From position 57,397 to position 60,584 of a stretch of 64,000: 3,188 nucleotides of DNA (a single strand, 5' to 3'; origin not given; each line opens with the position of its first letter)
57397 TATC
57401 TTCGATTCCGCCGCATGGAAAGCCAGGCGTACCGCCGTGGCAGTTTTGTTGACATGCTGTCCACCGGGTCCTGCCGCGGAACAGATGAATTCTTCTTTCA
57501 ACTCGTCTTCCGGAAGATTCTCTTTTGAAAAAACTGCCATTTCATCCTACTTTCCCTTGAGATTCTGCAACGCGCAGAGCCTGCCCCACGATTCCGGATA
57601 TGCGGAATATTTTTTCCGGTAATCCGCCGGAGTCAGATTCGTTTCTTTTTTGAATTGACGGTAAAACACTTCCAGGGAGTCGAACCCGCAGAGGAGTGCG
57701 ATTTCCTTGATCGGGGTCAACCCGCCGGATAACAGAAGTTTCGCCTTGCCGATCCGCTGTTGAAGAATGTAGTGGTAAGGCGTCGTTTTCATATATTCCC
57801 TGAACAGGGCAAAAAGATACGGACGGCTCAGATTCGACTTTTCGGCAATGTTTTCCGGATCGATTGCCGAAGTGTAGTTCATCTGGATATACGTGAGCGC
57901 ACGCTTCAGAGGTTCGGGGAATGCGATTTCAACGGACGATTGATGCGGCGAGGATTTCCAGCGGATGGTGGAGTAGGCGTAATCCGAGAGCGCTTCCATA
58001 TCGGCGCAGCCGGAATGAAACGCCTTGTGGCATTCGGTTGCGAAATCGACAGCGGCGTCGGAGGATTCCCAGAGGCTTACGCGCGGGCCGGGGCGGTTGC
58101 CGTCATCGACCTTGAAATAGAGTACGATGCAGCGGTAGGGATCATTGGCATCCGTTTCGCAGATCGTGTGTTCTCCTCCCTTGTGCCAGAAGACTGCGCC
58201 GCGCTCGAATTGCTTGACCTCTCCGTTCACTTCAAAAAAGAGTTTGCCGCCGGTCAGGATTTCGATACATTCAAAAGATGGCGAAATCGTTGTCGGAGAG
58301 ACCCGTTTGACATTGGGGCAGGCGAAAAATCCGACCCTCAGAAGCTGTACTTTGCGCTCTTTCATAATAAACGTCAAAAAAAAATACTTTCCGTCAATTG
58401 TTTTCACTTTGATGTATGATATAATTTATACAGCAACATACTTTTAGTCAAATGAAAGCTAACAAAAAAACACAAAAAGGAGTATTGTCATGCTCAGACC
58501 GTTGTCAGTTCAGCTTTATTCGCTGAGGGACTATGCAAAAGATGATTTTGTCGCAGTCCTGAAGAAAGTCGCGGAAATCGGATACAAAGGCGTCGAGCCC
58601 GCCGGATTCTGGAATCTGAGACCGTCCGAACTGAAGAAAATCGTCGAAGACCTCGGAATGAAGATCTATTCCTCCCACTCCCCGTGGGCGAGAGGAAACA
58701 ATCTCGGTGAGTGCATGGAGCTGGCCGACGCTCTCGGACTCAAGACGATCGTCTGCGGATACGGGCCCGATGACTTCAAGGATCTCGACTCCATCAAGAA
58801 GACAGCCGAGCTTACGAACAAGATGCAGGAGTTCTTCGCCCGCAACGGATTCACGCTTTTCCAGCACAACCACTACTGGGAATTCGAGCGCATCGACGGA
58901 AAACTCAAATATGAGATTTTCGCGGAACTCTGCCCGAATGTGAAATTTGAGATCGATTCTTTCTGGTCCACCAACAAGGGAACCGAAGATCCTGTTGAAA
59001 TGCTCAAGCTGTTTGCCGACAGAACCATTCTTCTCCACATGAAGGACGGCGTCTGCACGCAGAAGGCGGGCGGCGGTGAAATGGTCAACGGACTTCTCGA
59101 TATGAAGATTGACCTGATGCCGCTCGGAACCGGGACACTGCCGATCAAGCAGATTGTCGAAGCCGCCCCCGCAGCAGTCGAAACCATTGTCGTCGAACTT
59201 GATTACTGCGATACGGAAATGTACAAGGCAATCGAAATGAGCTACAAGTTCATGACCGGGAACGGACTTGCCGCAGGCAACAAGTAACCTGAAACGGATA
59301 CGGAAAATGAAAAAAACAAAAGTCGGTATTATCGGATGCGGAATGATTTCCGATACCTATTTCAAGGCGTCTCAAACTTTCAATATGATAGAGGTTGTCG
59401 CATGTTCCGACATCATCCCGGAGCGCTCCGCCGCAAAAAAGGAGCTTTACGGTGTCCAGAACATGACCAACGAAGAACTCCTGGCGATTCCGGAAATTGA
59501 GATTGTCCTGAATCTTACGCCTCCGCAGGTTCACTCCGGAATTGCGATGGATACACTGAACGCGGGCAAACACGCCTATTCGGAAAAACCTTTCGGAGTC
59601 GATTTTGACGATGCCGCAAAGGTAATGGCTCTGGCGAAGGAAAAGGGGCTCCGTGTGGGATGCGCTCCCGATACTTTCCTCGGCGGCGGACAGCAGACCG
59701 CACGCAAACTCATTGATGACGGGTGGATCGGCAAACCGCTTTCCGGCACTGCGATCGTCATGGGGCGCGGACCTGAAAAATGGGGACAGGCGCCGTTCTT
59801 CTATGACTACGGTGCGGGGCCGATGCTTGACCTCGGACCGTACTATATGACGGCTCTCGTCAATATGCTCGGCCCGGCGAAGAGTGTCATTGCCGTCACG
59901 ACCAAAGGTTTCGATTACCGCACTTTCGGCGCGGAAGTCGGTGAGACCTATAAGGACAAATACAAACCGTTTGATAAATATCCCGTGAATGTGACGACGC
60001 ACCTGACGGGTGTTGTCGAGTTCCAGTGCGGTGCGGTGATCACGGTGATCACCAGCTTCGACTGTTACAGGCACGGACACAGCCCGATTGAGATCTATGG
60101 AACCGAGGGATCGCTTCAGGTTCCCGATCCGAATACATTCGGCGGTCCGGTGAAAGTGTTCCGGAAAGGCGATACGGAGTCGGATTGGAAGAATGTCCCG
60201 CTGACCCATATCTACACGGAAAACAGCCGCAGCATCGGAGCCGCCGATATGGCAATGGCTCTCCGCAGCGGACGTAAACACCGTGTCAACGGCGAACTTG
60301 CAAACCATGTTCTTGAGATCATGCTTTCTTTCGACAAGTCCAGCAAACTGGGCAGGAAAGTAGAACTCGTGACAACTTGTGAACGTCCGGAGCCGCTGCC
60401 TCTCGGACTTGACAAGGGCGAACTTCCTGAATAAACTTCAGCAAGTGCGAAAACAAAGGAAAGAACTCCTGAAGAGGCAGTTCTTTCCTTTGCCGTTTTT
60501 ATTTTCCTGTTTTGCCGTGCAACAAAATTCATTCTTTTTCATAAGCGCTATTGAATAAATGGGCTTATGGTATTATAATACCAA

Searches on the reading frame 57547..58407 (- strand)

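Call 7: search_protein_families(library=pfam, proteins=[window:57547-58407:-], max_evalue=0.01)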
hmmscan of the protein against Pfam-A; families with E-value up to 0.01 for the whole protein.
window:57547-58407:- (286 aa): 2 families
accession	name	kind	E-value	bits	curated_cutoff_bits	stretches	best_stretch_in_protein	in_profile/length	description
PF12833.13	HTH_18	-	2.7e-20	72.9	33.6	1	187-265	1-79/80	Helix-turn-helix domain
PF00165.29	HTH_AraC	-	8.1e-13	48.6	26.6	1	232-265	10-42/42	Bacterial regulatory helix-turn-helix proteins, AraC family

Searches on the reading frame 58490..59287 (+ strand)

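Call 7: search_protein_families(library=pfam, proteins=[window:58490-59287:+], max_evalue=0.01)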
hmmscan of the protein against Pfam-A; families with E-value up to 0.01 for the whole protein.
window:58490-59287:+ (265 aa): 1 family
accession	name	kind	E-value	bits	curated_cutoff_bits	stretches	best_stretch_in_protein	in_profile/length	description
PF01261.30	AP_endonuc_2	-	8e-11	42.5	31.1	1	24-225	1-215/249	Xylose isomerase-like TIM barrel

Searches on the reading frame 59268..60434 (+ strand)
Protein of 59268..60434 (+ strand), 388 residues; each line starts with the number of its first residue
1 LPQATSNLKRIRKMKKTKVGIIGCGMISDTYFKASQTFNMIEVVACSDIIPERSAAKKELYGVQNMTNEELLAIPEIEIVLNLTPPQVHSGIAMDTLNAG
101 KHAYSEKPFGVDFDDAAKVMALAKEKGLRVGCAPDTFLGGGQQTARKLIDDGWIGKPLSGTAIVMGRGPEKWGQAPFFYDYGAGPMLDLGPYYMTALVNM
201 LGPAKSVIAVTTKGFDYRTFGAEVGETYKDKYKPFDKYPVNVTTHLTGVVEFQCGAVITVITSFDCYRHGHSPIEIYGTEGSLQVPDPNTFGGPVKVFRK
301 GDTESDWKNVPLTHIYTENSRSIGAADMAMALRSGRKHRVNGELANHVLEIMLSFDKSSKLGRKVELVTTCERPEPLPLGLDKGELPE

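Call 7: search_protein_families(library=pfam, proteins=[window:59268-60434:+], max_evalue=0.01)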
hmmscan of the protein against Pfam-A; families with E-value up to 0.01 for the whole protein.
window:59268-60434:+ (388 aa): 5 families
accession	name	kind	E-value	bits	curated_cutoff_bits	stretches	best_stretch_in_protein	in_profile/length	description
PF22725.1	GFO_IDH_MocA_C3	-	6.6e-18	65.3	27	1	143-283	2-123/124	GFO/IDH/MocA C-terminal domain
PF01408.29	GFO_IDH_MocA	-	4e-17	63.4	24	1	18-131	2-117/120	Oxidoreductase family, NAD-binding Rossmann fold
PF02894.22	GFO_IDH_MocA_C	-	5.8e-05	23.4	22.9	1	146-367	1-218/218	Oxidoreductase family, C-terminal alpha/beta domain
PF02826.25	2-Hacid_dh_C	-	0.0012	18.7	25.1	1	9-76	29-93/178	D-isomer specific 2-hydroxyacid dehydrogenase, NAD binding domain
PF03807.23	F420_oxidored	-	0.0063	17.5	21.6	0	18-95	1-78/94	NADP oxidoreductase coenzyme F420-dependent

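Call 41: find_encoding_contigs(protein=window:59268-60434:+, flank=8000, max_places=10)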
Protein window:59268-60434:+ (388 aa): no gene with exactly this product is on record in the collection.

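Call 42: find_encoding_contigs(protein=window:59307-60434:+, flank=8000, max_places=10)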
Protein window:59307-60434:+ (375 aa): 24 contigs read that carry it; 10 places shown.
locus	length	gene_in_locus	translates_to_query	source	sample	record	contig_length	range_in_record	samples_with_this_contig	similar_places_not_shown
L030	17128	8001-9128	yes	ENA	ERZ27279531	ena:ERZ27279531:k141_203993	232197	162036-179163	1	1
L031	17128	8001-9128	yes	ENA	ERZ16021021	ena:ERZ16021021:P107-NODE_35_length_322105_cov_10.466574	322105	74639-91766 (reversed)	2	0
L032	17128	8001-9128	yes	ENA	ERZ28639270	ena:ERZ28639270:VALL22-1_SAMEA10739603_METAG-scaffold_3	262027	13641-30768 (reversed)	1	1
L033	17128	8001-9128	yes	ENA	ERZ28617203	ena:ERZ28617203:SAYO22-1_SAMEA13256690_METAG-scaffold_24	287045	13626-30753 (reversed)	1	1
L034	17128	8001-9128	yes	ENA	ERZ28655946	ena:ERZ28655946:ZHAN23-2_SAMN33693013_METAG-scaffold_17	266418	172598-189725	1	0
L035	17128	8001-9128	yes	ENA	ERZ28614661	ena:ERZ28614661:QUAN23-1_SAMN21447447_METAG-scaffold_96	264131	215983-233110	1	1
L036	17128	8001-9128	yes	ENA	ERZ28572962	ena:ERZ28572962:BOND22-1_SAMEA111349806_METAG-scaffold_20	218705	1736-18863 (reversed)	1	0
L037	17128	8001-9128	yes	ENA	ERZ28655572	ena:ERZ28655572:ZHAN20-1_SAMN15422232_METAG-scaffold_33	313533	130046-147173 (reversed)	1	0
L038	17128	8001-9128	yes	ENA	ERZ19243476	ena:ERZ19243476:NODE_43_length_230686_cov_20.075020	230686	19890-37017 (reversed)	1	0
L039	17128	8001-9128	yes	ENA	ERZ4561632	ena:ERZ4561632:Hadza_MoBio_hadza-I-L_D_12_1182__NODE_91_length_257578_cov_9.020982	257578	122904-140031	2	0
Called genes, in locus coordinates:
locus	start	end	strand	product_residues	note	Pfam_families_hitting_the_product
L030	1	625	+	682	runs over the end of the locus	-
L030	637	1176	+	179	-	-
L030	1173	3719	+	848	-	PF13320:GH123_cat (faint)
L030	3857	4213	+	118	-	PF00462:Glutaredoxin (faint), PF03960:ArsC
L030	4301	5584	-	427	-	PF03952:Enolase_N, PF00113:Enolase_C, PF13378:MR_MLE_C (weak), PF07476:MAAL_C (faint)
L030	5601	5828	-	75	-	-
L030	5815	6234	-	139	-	PF00472:RF-1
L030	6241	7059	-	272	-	PF12833:HTH_18, PF00165:HTH_AraC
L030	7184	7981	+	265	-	PF01261:AP_endonuc_2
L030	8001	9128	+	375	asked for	PF01408:GFO_IDH_MocA, PF22725:GFO_IDH_MocA_C3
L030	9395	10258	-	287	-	PF02311:AraC_binding, PF07883:Cupin_2 (weak), PF12833:HTH_18, PF00165:HTH_AraC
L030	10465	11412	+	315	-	PF01261:AP_endonuc_2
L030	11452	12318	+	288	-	PF07596:SBP_bac_10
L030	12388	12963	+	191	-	-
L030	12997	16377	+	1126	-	-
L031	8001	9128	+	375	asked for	PF01408:GFO_IDH_MocA, PF22725:GFO_IDH_MocA_C3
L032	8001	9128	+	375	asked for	PF01408:GFO_IDH_MocA, PF22725:GFO_IDH_MocA_C3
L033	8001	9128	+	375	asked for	PF01408:GFO_IDH_MocA, PF22725:GFO_IDH_MocA_C3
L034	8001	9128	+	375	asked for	PF01408:GFO_IDH_MocA, PF22725:GFO_IDH_MocA_C3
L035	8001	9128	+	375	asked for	PF01408:GFO_IDH_MocA, PF22725:GFO_IDH_MocA_C3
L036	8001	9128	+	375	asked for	PF01408:GFO_IDH_MocA, PF22725:GFO_IDH_MocA_C3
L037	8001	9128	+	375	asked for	PF01408:GFO_IDH_MocA, PF22725:GFO_IDH_MocA_C3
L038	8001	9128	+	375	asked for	PF01408:GFO_IDH_MocA, PF22725:GFO_IDH_MocA_C3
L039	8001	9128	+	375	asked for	PF01408:GFO_IDH_MocA, PF22725:GFO_IDH_MocA_C3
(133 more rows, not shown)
